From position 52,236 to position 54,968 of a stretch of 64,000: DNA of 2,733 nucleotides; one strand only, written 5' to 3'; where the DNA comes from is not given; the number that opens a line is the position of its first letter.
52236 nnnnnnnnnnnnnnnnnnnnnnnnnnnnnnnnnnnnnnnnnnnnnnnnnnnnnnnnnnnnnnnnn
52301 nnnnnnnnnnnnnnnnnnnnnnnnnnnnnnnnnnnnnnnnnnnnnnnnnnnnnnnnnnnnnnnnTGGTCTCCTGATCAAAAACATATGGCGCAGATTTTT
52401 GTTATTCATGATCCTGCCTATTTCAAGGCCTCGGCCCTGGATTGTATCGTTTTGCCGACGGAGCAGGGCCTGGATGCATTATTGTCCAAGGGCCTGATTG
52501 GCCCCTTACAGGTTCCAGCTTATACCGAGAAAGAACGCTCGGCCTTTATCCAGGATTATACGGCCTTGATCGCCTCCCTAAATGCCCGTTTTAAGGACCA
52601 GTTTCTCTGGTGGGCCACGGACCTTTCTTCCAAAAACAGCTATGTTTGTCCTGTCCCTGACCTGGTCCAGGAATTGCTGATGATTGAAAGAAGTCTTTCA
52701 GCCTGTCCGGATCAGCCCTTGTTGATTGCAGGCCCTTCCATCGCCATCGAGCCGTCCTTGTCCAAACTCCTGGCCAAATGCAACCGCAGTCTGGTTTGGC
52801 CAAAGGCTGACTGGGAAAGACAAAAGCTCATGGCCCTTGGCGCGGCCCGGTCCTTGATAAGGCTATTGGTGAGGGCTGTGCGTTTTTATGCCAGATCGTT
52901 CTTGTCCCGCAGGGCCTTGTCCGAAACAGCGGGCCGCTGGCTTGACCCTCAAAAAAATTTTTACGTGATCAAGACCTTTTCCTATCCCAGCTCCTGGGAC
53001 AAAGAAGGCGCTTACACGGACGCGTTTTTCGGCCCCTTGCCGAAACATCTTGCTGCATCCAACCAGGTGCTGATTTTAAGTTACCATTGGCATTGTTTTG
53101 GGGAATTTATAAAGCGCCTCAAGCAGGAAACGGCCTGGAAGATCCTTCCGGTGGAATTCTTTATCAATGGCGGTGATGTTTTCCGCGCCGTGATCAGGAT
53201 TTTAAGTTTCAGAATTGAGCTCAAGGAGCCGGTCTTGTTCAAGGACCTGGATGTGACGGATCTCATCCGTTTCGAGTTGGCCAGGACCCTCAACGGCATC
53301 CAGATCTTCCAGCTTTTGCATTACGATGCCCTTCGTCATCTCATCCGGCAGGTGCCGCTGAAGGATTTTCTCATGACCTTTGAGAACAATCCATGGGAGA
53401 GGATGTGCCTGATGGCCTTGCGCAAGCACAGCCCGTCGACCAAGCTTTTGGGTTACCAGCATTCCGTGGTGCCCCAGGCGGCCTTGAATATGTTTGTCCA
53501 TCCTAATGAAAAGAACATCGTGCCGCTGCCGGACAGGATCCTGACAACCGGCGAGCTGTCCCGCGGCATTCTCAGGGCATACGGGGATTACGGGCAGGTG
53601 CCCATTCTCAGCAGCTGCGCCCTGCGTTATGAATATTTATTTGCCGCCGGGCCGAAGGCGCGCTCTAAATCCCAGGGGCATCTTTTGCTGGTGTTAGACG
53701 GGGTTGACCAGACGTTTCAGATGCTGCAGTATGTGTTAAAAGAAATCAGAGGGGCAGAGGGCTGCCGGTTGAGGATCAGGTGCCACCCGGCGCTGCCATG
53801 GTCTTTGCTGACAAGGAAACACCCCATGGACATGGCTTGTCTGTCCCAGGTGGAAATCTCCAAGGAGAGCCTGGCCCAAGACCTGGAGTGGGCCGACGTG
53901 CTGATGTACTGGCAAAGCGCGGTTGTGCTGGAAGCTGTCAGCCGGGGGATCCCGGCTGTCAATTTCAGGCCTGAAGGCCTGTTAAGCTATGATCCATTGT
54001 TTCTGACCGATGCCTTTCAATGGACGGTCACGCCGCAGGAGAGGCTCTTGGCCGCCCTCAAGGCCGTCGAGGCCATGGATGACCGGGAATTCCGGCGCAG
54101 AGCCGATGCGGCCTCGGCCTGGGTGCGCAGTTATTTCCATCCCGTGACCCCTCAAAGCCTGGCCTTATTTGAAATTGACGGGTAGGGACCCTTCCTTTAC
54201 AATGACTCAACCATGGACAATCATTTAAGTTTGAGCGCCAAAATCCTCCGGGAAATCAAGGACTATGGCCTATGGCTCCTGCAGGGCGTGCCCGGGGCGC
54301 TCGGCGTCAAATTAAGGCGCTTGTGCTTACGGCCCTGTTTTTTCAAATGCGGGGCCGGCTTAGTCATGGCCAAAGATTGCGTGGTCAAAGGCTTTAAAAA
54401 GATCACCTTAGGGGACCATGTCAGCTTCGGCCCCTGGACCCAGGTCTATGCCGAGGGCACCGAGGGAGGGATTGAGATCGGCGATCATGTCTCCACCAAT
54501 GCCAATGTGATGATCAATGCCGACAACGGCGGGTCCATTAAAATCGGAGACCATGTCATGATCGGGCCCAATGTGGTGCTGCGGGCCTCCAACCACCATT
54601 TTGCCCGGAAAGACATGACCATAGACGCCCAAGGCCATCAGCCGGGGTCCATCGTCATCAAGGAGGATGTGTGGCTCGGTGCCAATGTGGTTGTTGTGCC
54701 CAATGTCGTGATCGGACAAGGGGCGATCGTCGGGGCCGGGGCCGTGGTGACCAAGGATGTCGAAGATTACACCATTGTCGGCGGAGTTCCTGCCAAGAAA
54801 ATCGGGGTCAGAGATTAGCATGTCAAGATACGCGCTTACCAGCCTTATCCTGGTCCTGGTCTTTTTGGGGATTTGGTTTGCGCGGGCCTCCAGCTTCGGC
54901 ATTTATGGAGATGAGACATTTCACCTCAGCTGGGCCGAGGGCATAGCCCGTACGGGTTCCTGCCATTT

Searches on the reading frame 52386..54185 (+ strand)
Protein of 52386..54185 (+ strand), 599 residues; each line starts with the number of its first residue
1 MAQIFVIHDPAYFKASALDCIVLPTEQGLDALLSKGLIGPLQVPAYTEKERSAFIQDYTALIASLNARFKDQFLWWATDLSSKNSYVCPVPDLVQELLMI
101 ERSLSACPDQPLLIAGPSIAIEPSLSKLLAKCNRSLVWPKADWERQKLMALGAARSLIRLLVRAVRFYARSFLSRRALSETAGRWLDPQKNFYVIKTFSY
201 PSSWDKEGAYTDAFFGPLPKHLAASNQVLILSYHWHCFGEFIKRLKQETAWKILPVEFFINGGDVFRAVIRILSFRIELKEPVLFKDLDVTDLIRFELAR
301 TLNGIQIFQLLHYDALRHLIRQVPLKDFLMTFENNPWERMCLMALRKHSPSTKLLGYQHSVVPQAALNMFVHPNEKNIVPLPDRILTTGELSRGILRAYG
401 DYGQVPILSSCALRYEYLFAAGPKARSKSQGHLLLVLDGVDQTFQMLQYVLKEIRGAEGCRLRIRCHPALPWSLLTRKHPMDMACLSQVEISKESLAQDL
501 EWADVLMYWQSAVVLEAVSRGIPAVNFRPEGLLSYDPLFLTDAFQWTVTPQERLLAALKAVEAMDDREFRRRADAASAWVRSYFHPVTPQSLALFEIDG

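Call 16: search_protein_families(library=ncbifam, proteins=[window:52386-54185:+])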
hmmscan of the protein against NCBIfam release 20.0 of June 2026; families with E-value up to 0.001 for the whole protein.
window:52386-54185:+ (599 aa): 1 family
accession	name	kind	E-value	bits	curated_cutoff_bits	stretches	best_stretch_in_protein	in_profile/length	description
TIGR04326.1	O_ant_LIC13510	subfamily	2.3e-19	69.2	250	1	288-563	297-579/602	TIGR04326 family surface carbohydrate biosynthesis protein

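Call 59: search_protein_families(library=pfam, proteins=[window:52386-54185:+], max_evalue=0.001)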
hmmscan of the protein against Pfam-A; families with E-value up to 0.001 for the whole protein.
window:52386-54185:+ (599 aa): 0 families

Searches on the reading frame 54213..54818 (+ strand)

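Call 59: search_protein_families(library=pfam, proteins=[window:54213-54818:+], max_evalue=0.001)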
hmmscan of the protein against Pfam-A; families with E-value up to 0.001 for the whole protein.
window:54213-54818:+ (201 aa): 3 families
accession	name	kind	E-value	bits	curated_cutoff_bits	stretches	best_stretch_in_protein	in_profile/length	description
PF00132.30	Hexapep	-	3.3e-18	65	27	1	147-181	2-36/36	Bacterial transferase hexapeptide (six repeats)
PF14602.12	Hexapep_2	-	1.7e-06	28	27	1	148-181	3-34/34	Hexapeptide repeat of succinyl-transferase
PF25084.1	LbH_EIF2B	-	0.00074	19.9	54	0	108-178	39-104/105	EIF2B subunit epsilon LbH domain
